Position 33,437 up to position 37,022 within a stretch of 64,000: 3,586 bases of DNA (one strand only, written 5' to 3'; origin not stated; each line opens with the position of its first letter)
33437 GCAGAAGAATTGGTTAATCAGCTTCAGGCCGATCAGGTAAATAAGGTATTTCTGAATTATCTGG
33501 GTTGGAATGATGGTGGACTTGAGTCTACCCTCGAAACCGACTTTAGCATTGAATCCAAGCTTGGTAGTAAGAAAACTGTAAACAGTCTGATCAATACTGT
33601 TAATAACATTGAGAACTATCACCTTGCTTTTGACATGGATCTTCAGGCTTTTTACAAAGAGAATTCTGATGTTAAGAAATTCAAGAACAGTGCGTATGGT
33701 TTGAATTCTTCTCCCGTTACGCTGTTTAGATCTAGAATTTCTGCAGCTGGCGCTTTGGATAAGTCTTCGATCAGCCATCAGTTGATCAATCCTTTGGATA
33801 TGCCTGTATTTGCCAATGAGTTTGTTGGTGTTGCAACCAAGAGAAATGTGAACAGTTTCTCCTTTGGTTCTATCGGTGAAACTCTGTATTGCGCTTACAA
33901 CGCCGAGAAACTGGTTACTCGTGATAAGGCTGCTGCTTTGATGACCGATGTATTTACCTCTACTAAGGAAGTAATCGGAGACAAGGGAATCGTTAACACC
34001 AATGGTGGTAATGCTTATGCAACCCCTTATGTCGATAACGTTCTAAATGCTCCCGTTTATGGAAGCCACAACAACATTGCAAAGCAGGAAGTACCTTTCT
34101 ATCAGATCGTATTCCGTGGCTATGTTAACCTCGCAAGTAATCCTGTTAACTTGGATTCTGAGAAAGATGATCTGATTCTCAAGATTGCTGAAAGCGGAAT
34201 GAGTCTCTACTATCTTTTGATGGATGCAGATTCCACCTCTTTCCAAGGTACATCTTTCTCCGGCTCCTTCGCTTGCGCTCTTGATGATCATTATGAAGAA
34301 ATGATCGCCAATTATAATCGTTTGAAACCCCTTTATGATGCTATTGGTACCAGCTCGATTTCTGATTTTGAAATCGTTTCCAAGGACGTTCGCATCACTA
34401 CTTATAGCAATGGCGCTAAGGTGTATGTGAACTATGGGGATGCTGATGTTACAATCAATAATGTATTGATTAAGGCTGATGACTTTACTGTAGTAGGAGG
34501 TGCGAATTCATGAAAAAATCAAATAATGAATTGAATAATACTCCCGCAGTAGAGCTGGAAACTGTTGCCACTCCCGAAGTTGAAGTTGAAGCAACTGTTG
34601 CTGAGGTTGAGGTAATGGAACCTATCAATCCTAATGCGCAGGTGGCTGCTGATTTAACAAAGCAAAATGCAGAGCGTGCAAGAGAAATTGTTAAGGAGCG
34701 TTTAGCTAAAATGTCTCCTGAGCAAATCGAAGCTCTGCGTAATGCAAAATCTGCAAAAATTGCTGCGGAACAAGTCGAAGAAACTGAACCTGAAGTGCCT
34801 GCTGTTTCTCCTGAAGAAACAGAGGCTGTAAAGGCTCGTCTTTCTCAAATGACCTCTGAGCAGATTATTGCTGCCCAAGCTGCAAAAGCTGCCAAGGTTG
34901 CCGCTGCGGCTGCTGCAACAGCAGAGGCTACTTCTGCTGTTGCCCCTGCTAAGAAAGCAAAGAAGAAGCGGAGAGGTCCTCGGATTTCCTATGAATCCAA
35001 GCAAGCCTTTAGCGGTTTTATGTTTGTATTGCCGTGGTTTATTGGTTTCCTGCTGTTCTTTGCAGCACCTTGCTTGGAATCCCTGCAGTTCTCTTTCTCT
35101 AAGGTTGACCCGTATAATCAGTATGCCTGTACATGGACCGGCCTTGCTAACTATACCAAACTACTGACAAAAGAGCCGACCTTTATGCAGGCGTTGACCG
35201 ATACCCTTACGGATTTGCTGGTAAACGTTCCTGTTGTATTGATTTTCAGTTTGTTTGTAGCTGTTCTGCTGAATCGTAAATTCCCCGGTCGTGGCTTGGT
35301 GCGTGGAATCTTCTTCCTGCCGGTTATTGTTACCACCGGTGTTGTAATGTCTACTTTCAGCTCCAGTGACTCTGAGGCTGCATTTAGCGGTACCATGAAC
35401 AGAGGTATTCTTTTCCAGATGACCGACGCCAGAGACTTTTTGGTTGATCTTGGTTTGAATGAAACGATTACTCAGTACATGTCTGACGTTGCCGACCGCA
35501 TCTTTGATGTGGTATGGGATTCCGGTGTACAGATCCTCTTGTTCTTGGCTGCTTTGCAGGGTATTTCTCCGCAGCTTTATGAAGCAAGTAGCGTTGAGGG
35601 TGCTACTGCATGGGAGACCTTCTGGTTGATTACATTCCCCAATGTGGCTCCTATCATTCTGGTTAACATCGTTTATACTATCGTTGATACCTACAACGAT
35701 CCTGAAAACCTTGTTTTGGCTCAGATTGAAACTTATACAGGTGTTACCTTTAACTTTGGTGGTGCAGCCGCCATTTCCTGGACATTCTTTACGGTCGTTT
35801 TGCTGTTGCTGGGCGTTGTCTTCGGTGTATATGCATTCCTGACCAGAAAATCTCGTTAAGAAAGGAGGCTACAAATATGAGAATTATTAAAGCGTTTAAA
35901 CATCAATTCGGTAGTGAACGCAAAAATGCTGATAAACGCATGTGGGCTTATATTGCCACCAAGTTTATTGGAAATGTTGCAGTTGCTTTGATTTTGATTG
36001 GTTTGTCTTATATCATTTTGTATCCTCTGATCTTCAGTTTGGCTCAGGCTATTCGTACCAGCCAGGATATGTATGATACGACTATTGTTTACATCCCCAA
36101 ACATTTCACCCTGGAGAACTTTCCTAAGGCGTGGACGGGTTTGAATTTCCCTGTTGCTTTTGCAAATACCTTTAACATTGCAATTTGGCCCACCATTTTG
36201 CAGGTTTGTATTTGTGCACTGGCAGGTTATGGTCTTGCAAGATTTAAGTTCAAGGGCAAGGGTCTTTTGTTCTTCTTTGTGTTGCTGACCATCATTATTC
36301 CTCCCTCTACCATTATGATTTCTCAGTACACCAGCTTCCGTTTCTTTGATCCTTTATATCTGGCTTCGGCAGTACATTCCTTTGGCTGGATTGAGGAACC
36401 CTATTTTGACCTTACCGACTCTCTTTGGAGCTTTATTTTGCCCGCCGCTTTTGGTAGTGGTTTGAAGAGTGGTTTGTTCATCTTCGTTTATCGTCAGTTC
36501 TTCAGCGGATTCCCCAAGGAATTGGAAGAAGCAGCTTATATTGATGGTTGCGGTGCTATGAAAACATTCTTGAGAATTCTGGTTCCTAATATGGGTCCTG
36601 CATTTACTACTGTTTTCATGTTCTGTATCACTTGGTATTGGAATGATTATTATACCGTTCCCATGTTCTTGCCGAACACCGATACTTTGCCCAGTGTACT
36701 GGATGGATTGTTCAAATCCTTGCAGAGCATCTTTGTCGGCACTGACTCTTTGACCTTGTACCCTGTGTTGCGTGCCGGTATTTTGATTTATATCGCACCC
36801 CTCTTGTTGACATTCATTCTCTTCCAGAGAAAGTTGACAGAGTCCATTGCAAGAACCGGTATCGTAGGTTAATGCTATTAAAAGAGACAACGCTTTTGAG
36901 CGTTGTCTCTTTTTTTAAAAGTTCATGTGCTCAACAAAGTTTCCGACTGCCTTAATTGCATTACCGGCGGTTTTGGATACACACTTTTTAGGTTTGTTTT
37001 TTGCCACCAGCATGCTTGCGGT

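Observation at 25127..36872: Eight-gene carbohydrate-ABC-like operon with no ATPase: one giant binding protein, two permease pairs and three non-transporter envelope proteins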

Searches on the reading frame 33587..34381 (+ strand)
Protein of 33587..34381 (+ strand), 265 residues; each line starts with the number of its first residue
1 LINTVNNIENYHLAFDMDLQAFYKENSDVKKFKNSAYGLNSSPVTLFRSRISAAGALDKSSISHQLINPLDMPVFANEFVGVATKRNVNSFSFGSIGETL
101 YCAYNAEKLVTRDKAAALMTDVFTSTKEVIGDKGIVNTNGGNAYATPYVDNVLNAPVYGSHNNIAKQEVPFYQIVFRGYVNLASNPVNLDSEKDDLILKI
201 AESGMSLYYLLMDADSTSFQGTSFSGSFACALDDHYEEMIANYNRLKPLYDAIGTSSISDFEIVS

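Call 38: search_solved_structures(query=A3, max_evalue=10, show_alignments=5)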
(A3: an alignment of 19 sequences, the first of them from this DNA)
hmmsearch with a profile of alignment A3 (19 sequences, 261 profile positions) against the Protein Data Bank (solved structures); distinct sequences matched with E-value up to 10: 15.
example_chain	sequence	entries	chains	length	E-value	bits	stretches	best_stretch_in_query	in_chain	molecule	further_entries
5kca_A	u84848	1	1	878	0.0085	18.7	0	32-138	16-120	Cerebellin-1,Cerebellin-1,Cerebellin-1,Glutamate receptor ionotropic, delta-2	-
7lxx_H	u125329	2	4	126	0.035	16.7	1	80-148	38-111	S2L28 Fab Heavy Chain variable region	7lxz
8xld_B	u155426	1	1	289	0.04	16.5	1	87-140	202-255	Nanobody(Staygold-S2G10)-Nanobody(Staygold-S4F1)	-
9ubr_G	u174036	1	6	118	0.1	15.1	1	92-141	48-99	hGal10-nanobody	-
5zxv_H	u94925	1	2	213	0.11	15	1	87-141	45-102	heavy chain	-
9g5l_B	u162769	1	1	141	0.33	13.5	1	96-149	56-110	Nanobody 10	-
6ssp_K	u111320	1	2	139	0.36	13.4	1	85-132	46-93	NANOBODY 21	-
7a4d_A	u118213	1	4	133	0.39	13.3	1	85-144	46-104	Nanobody Nb28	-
9q6h_D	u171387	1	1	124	0.44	13.1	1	96-142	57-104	nb125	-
9o9a_A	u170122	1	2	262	0.52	12.8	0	92-132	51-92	DR3087 IL-18 Surrogate Cytokine Agonist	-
7nj3_F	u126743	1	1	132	0.53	12.8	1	91-146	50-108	Nanobody8196 core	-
6ov1_A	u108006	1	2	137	0.57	12.7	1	5-55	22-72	Ribonuclease P protein component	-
6xw5_C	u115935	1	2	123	0.59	12.7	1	91-137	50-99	Nanobody NB-5820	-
8c9x_F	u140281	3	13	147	0.72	12.4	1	87-144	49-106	Nanobody C4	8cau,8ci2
1ew3_A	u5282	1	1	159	0.73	12.4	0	10-49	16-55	ALLERGEN EQU C 1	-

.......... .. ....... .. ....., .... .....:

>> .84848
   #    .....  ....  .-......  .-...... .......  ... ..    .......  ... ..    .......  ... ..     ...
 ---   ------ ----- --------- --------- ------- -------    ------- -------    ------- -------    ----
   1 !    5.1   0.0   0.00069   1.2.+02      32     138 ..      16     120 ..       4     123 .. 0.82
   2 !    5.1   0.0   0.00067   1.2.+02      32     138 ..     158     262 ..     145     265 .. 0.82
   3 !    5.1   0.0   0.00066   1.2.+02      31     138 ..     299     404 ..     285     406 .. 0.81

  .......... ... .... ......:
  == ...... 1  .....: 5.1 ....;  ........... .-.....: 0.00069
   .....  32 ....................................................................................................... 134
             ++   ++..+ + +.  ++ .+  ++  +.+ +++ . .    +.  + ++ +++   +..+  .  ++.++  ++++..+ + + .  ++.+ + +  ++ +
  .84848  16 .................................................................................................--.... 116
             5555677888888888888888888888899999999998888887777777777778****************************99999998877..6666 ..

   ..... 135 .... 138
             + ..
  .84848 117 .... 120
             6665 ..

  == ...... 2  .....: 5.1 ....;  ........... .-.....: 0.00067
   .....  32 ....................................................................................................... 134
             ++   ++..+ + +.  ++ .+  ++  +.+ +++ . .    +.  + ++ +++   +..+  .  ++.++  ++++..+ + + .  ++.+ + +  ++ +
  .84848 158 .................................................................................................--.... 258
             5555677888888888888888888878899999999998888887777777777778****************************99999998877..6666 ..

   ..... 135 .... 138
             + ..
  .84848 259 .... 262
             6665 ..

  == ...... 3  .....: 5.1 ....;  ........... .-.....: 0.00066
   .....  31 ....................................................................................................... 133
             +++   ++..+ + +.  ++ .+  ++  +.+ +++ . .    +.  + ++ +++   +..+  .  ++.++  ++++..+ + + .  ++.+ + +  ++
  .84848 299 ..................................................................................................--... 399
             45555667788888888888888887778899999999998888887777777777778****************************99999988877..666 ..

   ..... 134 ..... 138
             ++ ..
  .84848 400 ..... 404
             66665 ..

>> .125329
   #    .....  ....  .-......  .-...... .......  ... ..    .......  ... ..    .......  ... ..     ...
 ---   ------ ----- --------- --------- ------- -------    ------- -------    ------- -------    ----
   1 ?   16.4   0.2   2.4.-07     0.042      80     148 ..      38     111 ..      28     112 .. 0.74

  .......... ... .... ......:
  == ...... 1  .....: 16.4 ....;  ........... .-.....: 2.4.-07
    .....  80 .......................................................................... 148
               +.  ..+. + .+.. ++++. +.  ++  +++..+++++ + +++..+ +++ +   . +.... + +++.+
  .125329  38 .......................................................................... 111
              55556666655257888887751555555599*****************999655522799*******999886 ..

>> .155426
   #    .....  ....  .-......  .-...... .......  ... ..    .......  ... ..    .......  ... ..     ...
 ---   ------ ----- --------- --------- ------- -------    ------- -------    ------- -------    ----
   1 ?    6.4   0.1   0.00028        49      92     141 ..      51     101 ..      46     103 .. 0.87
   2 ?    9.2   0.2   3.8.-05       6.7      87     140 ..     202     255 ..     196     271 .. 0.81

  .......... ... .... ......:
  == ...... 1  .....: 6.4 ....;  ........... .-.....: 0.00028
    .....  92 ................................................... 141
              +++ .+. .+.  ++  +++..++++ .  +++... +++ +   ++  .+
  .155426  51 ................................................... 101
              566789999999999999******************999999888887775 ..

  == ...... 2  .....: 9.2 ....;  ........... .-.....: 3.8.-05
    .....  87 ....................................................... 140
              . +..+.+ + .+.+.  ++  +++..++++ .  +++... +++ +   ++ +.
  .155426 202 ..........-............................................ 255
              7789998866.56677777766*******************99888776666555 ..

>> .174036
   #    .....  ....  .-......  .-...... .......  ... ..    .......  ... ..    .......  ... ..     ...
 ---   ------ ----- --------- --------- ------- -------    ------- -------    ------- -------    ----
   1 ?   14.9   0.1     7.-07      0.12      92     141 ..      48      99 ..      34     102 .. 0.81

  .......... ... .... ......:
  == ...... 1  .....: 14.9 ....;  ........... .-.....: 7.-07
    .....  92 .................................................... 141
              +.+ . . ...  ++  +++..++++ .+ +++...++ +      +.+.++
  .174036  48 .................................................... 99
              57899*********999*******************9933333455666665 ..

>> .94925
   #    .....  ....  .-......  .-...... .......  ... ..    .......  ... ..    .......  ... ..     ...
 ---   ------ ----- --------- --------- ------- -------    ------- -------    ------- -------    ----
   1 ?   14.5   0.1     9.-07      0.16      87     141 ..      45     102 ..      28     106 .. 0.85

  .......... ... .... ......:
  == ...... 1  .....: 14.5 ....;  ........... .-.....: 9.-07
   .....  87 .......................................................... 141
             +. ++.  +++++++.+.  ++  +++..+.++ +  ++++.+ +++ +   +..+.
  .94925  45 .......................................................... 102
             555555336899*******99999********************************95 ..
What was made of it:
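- Tried and rejected: A profile of the C-terminal half of the barrel (A3) against PDB sequences, meant to place the catalytic residues, gave only nanobody and MBP-fusion noise (call 38).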

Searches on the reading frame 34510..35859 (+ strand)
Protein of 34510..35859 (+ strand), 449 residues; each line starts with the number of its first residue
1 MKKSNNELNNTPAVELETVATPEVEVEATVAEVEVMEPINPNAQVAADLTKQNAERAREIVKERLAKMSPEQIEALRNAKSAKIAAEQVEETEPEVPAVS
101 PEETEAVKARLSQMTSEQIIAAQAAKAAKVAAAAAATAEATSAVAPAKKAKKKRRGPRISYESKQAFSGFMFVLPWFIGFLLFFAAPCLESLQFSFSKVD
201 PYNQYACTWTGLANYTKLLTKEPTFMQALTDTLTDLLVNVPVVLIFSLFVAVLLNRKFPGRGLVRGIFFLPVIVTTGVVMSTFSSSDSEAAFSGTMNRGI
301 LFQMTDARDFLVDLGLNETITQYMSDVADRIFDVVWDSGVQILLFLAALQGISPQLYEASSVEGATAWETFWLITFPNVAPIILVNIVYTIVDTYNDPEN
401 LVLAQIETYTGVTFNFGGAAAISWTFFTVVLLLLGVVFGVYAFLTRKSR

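Call 3: search_protein_families(library=pfam, proteins=[window:34510-35859:+], max_evalue=0.01)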
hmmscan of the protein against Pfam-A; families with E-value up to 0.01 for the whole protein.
window:34510-35859:+ (449 aa): 2 families
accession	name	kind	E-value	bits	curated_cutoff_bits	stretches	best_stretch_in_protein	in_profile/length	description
PF00528.27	BPD_transp_1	-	8.8e-06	26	26.4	1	342-397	69-124/184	Binding-protein-dependent transport system inner membrane component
PF08621.15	RPAP1_N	-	0.0006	20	25.3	0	63-77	9-23/46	RPAP1-like, N-terminal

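Call 11: search_protein_families(library=ncbifam, proteins=[window:34510-35859:+], max_evalue=0.01)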
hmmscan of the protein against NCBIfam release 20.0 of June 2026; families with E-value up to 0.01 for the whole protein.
window:34510-35859:+ (449 aa): 15 families
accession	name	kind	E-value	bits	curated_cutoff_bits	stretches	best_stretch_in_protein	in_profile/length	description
NF007852.0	PRK10561.1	equivalog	5.4e-13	49.4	335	1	166-396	11-232/295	sn-glycerol-3-phosphate ABC transporter permease UgpA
TIGR00969.1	3a0106s02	subfamily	2.1e-11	43.8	240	2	210-282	45-117/272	sulfate ABC transporter permease subunit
TIGR02140.1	permease_CysW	equivalog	4.3e-07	29.7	329.1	1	210-276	31-97/261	sulfate ABC transporter permease subunit CysW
TIGR03262.1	PhnU2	equivalog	5.1e-07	28.7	593.25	1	180-387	14-194/546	putative 2-aminoethylphosphonate ABC transporter permease subunit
NF008620.0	PRK11602.1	equivalog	3.9e-06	26.3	442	1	221-278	58-116/291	sulfate/thiosulfate ABC transporter permease CysW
TIGR02139.1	permease_CysT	equivalog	6.2e-06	26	246.1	0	349-387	155-193/265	sulfate ABC transporter permease subunit CysT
NF008208.0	PRK10971.1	equivalog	8.8e-06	25.4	415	1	212-391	44-205/277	sulfate/thiosulfate ABC transporter permease CysT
NF043074.1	MMSYN1_0196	equivalog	2.4e-05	23.8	350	1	347-437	159-259/277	spermidine/putrescine ABC transporter permease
NF008232.0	PRK10999.1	equivalog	0.00022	20.1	392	1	342-385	391-434/520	maltose ABC transporter permease MalF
NF006939.0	PRK09421.1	equivalog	0.00026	20.5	262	0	348-390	115-157/230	molybdate ABC transporter permease subunit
NF008231.0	PRK10998.1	equivalog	0.00031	20.4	261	1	342-410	174-244/296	maltose ABC transporter permease MalG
TIGR02141.1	modB_ABC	equivalog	0.00043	20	182.6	0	347-389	101-143/208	molybdate ABC transporter permease subunit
NF040932.1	ABC_arch_GlcU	equivalog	0.00053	19.7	340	1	343-406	150-214/272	glucose ABC transporter permease GlcU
TIGR01581.1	Mo_ABC_porter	hypoth_equivalog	0.0015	18.1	210.3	0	347-390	124-167/225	ABC transporter permease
NF040931.1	ABC_arch_GlcT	equivalog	0.0092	15.6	360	0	190-385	18-202/278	glucose ABC transporter permease GlcT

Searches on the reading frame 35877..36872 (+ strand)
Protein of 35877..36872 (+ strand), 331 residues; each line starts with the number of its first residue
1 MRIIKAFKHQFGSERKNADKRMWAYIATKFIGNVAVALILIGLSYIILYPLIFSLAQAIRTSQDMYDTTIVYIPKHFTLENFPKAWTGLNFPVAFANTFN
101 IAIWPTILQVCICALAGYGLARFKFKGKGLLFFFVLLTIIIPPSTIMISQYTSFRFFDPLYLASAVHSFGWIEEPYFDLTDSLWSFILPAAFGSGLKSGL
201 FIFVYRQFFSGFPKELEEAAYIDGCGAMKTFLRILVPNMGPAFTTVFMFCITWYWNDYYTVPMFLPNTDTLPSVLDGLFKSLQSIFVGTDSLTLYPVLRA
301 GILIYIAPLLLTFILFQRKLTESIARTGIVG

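Call 3: search_protein_families(library=pfam, proteins=[window:35877-36872:+], max_evalue=0.01)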
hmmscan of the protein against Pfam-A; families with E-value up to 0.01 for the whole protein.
window:35877-36872:+ (331 aa): 1 family
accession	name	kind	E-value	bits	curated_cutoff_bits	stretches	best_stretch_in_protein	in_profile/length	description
PF00528.27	BPD_transp_1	-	8.9e-13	48.8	26.4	1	115-316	3-175/184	Binding-protein-dependent transport system inner membrane component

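Call 11: search_protein_families(library=ncbifam, proteins=[window:35877-36872:+], max_evalue=0.01)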
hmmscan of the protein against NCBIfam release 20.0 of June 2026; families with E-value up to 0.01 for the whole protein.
window:35877-36872:+ (331 aa): 12 families
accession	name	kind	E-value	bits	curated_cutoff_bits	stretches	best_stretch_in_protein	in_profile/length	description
NF008210.0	PRK10973.1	equivalog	2.1e-18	67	297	1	37-321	14-273/281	sn-glycerol-3-phosphate ABC transporter permease UgpE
NF040932.1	ABC_arch_GlcU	equivalog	4.1e-14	52.9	340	1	36-320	5-260/272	glucose ABC transporter permease GlcU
NF008231.0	PRK10998.1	equivalog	1.2e-08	34.9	261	1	80-271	68-243/296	maltose ABC transporter permease MalG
TIGR01581.1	Mo_ABC_porter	hypoth_equivalog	2.5e-06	27.1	210.3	1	97-242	25-159/225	ABC transporter permease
NF040839.1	tungstate_WtpB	equivalog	3.3e-06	26.9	340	1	94-239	45-178/251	tungstate ABC transporter permease WtpB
TIGR02139.1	permease_CysT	equivalog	6.3e-06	26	246.1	1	210-252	156-198/265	sulfate ABC transporter permease subunit CysT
TIGR02141.1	modB_ABC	equivalog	7.3e-06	25.8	182.6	1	98-247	3-141/208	molybdate ABC transporter permease subunit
TIGR00969.1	3a0106s02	subfamily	1e-05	25.2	240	0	77-145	45-113/272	sulfate ABC transporter permease subunit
NF007047.0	PRK09500.1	equivalog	3.8e-05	23.4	326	0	67-149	32-114/257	spermidine/putrescine ABC transporter permease PotC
NF006939.0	PRK09421.1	equivalog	9.7e-05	21.9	262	1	99-244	16-151/230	molybdate ABC transporter permease subunit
TIGR03262.1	PhnU2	equivalog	0.0015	17.3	593.25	0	35-257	6-204/546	putative 2-aminoethylphosphonate ABC transporter permease subunit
NF040931.1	ABC_arch_GlcT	equivalog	0.0016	18.2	360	1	198-249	155-208/278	glucose ABC transporter permease GlcT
